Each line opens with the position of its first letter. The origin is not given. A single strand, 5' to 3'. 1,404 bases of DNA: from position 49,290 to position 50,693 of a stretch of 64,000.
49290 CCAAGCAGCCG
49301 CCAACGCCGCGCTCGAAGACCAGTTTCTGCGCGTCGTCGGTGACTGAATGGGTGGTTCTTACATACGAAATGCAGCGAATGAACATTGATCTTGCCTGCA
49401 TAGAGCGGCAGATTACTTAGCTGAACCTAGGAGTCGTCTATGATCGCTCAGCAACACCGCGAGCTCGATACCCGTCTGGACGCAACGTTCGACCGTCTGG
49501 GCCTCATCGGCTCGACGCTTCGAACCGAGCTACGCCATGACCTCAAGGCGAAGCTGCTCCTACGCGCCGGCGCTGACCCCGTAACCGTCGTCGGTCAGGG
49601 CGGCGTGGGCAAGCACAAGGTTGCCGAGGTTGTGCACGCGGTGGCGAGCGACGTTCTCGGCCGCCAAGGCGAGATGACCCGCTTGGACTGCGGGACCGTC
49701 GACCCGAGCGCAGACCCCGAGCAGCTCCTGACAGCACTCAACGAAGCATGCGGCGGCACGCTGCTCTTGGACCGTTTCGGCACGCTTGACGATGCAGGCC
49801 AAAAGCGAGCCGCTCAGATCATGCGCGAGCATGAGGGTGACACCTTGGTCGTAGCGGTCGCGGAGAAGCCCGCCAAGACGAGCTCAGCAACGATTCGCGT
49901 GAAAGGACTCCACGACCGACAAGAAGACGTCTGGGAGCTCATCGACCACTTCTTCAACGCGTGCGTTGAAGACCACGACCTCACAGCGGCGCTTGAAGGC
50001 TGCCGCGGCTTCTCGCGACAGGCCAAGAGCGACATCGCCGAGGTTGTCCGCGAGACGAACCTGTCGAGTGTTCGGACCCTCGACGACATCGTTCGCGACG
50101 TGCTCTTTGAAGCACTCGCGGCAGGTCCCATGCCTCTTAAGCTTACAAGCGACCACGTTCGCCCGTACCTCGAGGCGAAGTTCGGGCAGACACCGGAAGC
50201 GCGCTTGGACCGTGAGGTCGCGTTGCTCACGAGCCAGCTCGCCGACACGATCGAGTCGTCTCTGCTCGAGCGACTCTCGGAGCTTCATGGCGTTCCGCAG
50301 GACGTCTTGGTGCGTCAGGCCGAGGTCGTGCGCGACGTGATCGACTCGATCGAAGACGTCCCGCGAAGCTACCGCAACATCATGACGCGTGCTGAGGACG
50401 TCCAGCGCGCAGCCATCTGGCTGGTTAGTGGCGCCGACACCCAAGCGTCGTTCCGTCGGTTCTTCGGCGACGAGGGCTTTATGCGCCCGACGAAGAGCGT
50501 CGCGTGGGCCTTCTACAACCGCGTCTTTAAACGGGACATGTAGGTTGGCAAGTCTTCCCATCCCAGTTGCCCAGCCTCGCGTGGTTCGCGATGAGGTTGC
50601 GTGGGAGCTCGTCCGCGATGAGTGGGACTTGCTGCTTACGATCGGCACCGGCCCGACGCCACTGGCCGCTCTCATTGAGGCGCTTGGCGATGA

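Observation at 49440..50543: Stand-alone, probably catalytically altered sigma54-activator core domain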

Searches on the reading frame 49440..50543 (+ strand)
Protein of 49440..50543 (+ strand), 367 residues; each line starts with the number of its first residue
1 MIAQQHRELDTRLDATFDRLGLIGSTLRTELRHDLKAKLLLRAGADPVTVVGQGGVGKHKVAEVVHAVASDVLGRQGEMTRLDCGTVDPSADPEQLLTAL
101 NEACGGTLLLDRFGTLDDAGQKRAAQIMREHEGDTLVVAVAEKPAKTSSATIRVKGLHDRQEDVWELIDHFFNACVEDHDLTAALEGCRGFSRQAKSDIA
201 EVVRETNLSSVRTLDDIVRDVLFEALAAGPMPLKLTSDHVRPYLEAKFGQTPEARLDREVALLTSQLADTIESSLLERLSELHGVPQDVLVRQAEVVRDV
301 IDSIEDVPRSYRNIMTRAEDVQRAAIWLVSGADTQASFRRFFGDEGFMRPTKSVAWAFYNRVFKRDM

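Call 3: search_protein_families(library=pfam, proteins=[window:49440-50543:+], max_evalue=0.1)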
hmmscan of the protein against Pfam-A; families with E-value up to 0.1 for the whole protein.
window:49440-50543:+ (367 aa): 2 families
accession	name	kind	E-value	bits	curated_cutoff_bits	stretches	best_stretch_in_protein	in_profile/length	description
PF14532.12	Sigma54_activ_2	-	0.00026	21.7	25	1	41-147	17-113/138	Sigma-54 interaction domain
PF00158.32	Sigma54_activat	-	0.00027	21.1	20.2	1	46-88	23-62/168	Sigma-54 interaction domain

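Call 4: search_protein_families(library=ncbifam, proteins=[window:49440-50543:+], max_evalue=0.1)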
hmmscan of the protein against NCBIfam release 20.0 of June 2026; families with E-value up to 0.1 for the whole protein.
window:49440-50543:+ (367 aa): 10 families
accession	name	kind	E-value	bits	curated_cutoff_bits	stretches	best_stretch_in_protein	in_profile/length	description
NF047793.1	ResRegPgtA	equivalog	0.00051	19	650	1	33-151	150-262/414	two-component system response regulator PgtA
NF038308.1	RNA_repair_RtcR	equivalog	0.00082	18.3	650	0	45-88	204-247/530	RNA repair transcriptional activator RtcR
TIGR01818.1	ntrC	equivalog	0.0016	17.3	558.6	1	151-277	301-432/463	nitrogen regulation protein NR(I)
NF051870.1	NAssimRespRegNtrX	equivalog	0.0017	17.3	600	0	151-223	302-366/452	nitrogen assimilation response regulator NtrX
TIGR02974.1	phageshock_pspF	equivalog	0.0041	16.4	443.55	0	152-222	167-230/336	phage shock protein operon transcriptional activator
NF008622.0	PRK11608.1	equivalog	0.02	13.9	529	0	46-88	30-69/329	phage shock protein operon transcriptional activator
NF003451.0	PRK05022.1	equivalog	0.023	13.4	476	0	19-84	189-249/512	nitric oxide reductase transcriptional regulator NorR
NF050807.1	TransRegFlbDCaul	equivalog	0.043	12.7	750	0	151-219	285-346/454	sigma-54-dependent transcriptional regulator FlbD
NF041552.1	TF_PrdR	equivalog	0.043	12.1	795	0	152-181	435-464/577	sigma-54 dependent transcriptional regulator PrdR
NF008485.2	PRK11388.1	equivalog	0.047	12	551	0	14-99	328-406/643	dihydroxyacetone kinase operon transcriptional regulator DhaR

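Call 5: search_protein_families(library=padloc, proteins=[window:49440-50543:+], max_evalue=0.1)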
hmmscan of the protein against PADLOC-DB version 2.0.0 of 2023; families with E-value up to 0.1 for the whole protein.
window:49440-50543:+ (367 aa): 2 families
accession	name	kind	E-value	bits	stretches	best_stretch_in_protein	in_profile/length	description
PDLC01995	RtcR_PspF2--CARF_AAA_HTH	-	4e-05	20.9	0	100-133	257-290/481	-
PDLC01993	RtcR--CARF_AAA_HTH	-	0.013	12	1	45-117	204-275/523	-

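Call 8: find_homologous_proteins(query=window:49440-50543:+, max_evalue=0.001)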
Query window:49440-50543:+ (367 aa): 93 proteins with E <= 0.001 among 8000 candidates.
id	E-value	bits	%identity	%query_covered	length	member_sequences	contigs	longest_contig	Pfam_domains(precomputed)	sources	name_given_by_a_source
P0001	4.0e-237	804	100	100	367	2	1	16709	-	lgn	-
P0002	4.4e-132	459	60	98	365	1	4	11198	PF00158.33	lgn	-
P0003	3.9e-129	449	58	100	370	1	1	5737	-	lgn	-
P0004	1.3e-127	444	57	100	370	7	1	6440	-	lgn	-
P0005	4.0e-126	439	57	100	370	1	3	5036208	PF00158.33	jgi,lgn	-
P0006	4.0e-125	436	56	100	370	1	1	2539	-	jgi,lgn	-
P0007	8.0e-125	435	55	100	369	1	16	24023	-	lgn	-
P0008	2.3e-124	433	56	100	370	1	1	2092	-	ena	-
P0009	5.1e-124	432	57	100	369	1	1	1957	-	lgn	-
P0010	1.8e-122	427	57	98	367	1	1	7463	-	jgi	-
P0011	3.3e-122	426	56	100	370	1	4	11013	-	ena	-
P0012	1.9e-121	424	57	100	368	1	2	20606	-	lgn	-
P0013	8.8e-121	422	54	99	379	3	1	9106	-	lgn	-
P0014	1.9e-119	417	56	100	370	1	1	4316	PF00158.33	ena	-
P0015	4.8e-118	413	54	100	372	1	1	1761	-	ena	-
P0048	8.3e-108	379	52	99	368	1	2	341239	-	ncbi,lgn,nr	ncbi:MAG: hypothetical protein H6744_06520 [Deltaproteobacteria bacterium]|nr:hypothetical protein [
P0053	2.4e-107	377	50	98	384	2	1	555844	-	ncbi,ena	-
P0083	2.4e-95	338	51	95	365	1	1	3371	PF00158.33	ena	-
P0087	4.3e-93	331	46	97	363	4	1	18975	-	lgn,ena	-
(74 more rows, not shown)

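Call 12: find_encoding_contigs(protein=P0005, flank=10000, max_places=2)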
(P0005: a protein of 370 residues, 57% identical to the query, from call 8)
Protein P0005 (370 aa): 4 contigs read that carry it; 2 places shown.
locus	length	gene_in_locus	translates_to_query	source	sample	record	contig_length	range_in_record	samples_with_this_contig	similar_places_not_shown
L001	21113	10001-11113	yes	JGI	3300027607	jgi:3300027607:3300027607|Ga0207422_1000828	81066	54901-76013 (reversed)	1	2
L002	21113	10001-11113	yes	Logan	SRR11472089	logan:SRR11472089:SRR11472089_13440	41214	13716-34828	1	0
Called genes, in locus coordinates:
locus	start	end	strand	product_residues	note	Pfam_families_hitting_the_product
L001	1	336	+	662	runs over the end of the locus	-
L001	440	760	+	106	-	PF05488:PAAR_motif (weak)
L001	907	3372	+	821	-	PF09937:DUF2169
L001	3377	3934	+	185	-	PF13207:AAA_17 (weak), PF13238:AAA_18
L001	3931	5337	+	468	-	PF18604:PreAtp-grasp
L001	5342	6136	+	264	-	PF00005:ABC_tran, PF13304:AAA_21 (weak)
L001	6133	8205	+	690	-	PF12679:ABC2_membrane_2, PF12698:ABC2_membrane_3, PF01061:ABC2_membrane, PF02517:Rce1-like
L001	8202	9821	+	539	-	PF00069:Pkinase, PF07714:PK_Tyr_Ser-Thr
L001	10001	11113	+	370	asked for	PF00158:Sigma54_activat (faint)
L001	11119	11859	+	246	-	-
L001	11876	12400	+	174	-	-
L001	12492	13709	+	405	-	PF03773:ArsP_1, PF00403:HMA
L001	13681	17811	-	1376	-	PF01833:TIG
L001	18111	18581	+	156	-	PF04542:Sigma70_r2, PF08281:Sigma70_r4_2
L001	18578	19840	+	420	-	PF04773:FecR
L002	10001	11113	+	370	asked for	PF00158:Sigma54_activat (faint)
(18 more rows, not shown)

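Call 13: find_encoding_contigs(protein=P0053, flank=10000, max_places=1)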
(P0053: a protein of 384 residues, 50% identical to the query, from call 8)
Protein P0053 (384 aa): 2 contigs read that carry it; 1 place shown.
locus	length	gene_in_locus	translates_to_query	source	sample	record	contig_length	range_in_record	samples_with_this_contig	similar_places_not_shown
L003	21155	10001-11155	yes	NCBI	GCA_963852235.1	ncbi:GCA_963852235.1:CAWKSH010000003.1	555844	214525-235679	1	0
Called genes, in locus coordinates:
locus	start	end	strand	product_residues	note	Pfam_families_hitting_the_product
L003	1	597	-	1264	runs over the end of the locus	PF13428:TPR_14 (faint), PF00069:Pkinase, PF03109:ABC1 (faint), PF07714:PK_Tyr_Ser-Thr, PF07719:TPR_2 (faint), PF13374:TPR_10 (faint), PF00515:TPR_1 (faint), PF13424:TPR_12 (weak), +2 more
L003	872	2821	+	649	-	-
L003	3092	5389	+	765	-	PF09937:DUF2169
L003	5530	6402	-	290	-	-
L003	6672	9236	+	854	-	PF08242:Methyltransf_12 (faint), PF13649:Methyltransf_25 (weak)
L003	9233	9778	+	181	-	PF13207:AAA_17 (weak), PF13238:AAA_18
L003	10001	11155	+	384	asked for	-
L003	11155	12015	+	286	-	-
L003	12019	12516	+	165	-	-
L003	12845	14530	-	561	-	PF00033:Cytochrome_B, PF13631:Cytochrom_B_N_2, PF00034:Cytochrom_C (faint), PF13442:Cytochrome_CBB3 (faint)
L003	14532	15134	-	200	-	PF00355:Rieske (weak)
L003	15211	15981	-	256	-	-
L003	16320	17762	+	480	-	-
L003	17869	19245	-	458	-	PF01548:DEDD_Tnp_IS110, PF02371:Transposase_20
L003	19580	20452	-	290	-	PF00106:adh_short, PF13561:adh_short_C2 (weak)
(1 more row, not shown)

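Call 14: find_encoding_contigs(protein=P0048, flank=10000, max_places=1)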
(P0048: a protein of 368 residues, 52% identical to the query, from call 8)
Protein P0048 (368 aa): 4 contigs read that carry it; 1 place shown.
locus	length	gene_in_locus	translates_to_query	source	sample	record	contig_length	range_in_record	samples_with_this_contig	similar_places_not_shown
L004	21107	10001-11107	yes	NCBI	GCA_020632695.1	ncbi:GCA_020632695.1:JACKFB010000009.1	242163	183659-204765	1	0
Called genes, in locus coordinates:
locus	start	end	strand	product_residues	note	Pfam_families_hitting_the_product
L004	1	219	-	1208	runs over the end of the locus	PF00069:Pkinase, PF07714:PK_Tyr_Ser-Thr, PF13191:AAA_16, PF13424:TPR_12 (weak), PF13424:TPR_12 (weak), PF24885:TPR_NPHP3 (weak), PF13424:TPR_12, PF13424:TPR_12, +8 more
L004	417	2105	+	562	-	-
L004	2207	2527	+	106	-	PF05488:PAAR_motif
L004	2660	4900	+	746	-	PF09937:DUF2169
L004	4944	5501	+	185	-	PF13207:AAA_17 (weak), PF13238:AAA_18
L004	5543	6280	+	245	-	PF00005:ABC_tran, PF13304:AAA_21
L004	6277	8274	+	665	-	PF12679:ABC2_membrane_2, PF12698:ABC2_membrane_3, PF01061:ABC2_membrane (weak), PF02517:Rce1-like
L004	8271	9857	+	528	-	PF00069:Pkinase, PF03109:ABC1 (faint), PF07714:PK_Tyr_Ser-Thr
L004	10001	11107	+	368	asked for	-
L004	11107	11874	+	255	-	-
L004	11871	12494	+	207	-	-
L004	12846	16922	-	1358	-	PF01833:TIG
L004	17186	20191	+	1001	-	PF14874:PapD-like (faint), PF15780:ASH (faint), PF22073:Cep192_D4 (faint), PF24770:Ig-CFAP74_2 (faint), PF07610:DUF1573 (faint), PF22544:HYDIN_VesB_CFA65-like_Ig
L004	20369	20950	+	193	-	PF04542:Sigma70_r2, PF08281:Sigma70_r4_2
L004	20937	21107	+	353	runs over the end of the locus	PF04773:FecR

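Call 15: find_encoding_contigs(protein=P0087, flank=10000, max_places=1)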
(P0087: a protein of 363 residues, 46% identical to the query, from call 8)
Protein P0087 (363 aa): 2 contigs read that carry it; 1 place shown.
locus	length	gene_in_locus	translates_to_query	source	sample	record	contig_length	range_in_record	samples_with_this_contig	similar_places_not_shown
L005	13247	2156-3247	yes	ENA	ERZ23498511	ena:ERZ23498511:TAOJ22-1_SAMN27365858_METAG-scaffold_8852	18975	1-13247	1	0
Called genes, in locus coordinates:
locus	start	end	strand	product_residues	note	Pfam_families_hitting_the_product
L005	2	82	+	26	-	?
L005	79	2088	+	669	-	PF12679:ABC2_membrane_2, PF12698:ABC2_membrane_3, PF01061:ABC2_membrane, PF12730:ABC2_membrane_4 (weak), PF02517:Rce1-like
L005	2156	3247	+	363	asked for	-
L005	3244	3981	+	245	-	-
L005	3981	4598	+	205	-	-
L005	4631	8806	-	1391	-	PF20144:TIG_SUH (faint), PF01833:TIG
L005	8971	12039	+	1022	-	PF07610:DUF1573 (faint), PF12371:TMEM131_like_N (faint), PF15780:ASH (weak), PF22067:Cep192_D3 (faint), PF22073:Cep192_D4 (faint), PF22544:HYDIN_VesB_CFA65-like_Ig (faint), PF14874:PapD-like (faint)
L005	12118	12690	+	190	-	PF04542:Sigma70_r2, PF22233:PhyR_sigma-like (faint), PF08281:Sigma70_r4_2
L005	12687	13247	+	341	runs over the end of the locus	PF04773:FecR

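Call 19: predict_structure(alignment_id=A1)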
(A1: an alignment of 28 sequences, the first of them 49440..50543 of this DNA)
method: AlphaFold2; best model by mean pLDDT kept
length: 367 residues; sequences in the alignment: 28
mean_pLDDT: 87.9   pTM: 0.67
mean pLDDT of the five models: 87.9, 84.6, 82.9, 82.7, 82.4
residues with pLDDT >= 90: 219; 70-90: 118; 50-70: 26; < 50: 4
segments of 3 or more residues with pLDDT < 50: none
pLDDT, mean of each block of 10 residues (from residue 1): 90 97 97 98 95 95 98 97 87 91 97 92 91 94 85 96 96 96 94 96 92 96 96 96 87 65 57 71 85 83 77 76 82 82 78 77 59
secondary structure, 60 per line:
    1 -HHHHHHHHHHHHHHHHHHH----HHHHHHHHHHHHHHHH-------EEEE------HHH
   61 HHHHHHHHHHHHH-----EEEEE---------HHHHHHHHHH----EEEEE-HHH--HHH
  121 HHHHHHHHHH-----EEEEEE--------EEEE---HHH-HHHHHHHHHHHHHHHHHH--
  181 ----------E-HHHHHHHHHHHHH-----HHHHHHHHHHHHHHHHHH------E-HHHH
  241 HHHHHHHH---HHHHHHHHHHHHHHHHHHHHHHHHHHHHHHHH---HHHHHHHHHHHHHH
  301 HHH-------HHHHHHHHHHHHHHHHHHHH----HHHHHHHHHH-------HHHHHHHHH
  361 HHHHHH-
elements in order: H2-20 H25-40 E48-51 H58-73 E79-83 H93-102 E107-111 H118-130 E136-141 E150-153 H161-178 H193-205 H211-228 H237-248 H252-283 H287-303 H311-330 H335-344 H352-366

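Call 21: search_solved_structures(query=A1, max_evalue=1, show_alignments=3)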
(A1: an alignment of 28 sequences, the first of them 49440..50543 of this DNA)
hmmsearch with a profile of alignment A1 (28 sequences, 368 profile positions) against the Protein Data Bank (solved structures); distinct sequences matched with E-value up to 1: 46.
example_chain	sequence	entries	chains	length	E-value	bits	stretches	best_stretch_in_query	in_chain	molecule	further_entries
1ojl_A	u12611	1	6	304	1.4e-09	40.9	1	44-198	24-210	TRANSCRIPTIONAL REGULATORY PROTEIN ZRAR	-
7v2b_A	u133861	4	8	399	4.3e-09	39.3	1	19-197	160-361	VpsR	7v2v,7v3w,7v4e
1ny6_A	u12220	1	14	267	1.7e-08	37.4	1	44-198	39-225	transcriptional regulator (NtrC family)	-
4ly6_A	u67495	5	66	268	1.7e-08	37.4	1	44-198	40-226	Transcriptional regulator (NtrC family)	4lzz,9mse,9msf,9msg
3m0e_A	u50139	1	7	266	1.9e-08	37.2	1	44-199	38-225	Transcriptional regulator (NtrC family)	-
1ny5_A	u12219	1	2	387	6.2e-08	35.5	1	44-198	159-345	transcriptional regulator (NtrC family)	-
3dzd_A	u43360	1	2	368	6.3e-08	35.5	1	43-201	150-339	Transcriptional regulator (NtrC family)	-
4l4u_A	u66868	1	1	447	1.3e-07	34.4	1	44-218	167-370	Transcriptional regulator (NtrC family)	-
5m7n_A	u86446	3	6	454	2.3e-07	33.6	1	8-184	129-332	Nitrogen assimilation regulatory protein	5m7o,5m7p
5ep2_A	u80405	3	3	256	5.3e-06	29.2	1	43-224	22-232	Putative repressor protein luxO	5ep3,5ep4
5ep1_A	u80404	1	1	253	5.4e-06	29.1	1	43-224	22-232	Putative repressor protein luxO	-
5ep0_A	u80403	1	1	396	2.1e-05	27.2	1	42-224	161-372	Putative repressor protein luxO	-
4qnm_A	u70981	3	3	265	2.9e-05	26.8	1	47-224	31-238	Psp operon transcriptional activator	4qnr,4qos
2vii_A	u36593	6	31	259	3.4e-05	26.5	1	47-224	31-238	PSP OPERON TRANSCRIPTIONAL ACTIVATOR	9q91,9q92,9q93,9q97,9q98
2bjv_A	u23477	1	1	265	3.6e-05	26.4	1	47-224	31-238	PSP OPERON TRANSCRIPTIONAL ACTIVATOR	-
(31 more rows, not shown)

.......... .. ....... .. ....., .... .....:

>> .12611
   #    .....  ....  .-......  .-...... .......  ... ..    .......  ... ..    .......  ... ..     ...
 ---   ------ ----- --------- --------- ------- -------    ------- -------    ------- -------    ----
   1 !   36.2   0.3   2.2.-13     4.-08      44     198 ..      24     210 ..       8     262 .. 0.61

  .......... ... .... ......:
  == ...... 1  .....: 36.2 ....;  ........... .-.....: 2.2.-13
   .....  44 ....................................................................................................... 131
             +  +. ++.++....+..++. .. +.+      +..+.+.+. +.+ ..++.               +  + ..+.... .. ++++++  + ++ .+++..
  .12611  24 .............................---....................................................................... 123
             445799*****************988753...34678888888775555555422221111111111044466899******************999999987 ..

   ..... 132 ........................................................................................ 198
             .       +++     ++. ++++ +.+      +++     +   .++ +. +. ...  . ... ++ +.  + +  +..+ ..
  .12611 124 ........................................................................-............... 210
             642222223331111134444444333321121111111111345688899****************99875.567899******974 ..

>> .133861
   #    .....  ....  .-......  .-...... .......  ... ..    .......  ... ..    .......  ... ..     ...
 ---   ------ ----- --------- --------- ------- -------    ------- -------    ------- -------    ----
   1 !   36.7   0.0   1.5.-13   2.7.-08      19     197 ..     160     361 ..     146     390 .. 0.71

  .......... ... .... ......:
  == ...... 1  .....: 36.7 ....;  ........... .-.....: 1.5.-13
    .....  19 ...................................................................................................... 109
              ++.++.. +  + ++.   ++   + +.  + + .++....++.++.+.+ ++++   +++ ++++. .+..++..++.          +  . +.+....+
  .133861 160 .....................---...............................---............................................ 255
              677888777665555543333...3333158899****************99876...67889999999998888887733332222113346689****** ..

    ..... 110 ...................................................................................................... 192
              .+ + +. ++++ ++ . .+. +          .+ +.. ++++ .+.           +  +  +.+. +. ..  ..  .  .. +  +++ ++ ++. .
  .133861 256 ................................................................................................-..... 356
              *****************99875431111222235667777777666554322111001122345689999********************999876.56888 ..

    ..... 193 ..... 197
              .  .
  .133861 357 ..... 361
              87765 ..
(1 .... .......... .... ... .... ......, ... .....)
